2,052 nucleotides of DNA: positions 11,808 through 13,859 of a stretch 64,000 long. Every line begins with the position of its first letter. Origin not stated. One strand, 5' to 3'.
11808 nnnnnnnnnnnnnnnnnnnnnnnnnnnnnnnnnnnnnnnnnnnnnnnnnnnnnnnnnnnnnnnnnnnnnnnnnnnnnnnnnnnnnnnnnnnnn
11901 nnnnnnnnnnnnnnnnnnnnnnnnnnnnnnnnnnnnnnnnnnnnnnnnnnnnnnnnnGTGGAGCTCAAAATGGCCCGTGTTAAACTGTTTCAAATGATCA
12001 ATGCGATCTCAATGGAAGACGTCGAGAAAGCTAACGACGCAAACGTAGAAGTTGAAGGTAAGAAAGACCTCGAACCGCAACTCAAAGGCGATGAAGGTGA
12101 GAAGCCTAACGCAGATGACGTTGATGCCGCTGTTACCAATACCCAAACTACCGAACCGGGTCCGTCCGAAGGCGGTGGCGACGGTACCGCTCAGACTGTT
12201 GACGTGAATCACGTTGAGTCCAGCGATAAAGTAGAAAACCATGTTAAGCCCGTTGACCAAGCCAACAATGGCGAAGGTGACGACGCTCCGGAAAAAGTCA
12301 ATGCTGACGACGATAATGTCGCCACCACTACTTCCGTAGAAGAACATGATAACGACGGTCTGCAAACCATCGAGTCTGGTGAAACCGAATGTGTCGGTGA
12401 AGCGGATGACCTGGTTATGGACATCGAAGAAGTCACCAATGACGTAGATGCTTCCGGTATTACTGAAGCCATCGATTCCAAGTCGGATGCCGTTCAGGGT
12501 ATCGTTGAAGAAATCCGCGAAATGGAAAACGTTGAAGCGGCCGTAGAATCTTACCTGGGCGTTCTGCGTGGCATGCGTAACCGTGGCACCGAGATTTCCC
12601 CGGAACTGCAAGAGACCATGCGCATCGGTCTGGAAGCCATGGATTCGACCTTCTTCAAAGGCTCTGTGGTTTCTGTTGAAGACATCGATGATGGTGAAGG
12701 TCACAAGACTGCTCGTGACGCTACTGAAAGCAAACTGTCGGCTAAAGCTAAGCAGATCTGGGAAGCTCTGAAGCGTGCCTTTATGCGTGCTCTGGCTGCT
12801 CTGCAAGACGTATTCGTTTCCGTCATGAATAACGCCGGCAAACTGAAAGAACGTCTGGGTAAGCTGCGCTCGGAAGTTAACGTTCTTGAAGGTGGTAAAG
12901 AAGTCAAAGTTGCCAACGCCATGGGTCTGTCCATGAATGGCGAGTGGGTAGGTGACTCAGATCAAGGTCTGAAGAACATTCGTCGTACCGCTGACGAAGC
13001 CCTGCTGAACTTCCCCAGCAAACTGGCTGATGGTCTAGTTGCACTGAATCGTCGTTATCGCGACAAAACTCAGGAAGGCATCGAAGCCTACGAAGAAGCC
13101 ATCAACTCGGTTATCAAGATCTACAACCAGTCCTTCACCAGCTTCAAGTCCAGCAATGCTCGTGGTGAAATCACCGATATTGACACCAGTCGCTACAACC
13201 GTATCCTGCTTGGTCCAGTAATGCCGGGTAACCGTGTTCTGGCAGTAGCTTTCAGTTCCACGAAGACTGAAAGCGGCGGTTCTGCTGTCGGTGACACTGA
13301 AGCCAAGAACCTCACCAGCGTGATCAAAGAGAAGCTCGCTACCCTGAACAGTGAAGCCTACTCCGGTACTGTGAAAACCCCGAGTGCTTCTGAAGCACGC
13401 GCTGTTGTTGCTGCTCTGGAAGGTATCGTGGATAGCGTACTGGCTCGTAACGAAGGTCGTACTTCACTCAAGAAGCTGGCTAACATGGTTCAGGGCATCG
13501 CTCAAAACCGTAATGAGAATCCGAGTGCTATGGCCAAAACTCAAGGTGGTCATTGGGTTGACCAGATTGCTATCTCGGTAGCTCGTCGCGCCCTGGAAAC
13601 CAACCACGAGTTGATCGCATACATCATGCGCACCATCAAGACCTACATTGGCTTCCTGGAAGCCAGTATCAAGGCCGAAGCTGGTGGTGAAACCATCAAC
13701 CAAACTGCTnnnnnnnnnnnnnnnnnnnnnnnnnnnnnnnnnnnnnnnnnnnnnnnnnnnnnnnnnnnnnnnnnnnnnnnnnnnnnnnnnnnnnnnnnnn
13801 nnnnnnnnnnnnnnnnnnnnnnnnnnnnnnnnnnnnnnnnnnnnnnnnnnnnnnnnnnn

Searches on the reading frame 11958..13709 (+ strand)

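Call 42: search_protein_families(library=pfam, proteins=[window:11958-13709:+], max_evalue=0.001)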
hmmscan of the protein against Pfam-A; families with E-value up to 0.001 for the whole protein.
window:11958-13709:+ (584 aa): 1 family
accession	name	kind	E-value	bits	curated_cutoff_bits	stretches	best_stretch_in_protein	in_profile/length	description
PF12699.13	phiKZ_IP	-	5.2e-61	207.4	27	1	170-569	7-387/387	phiKZ-like phage internal head proteins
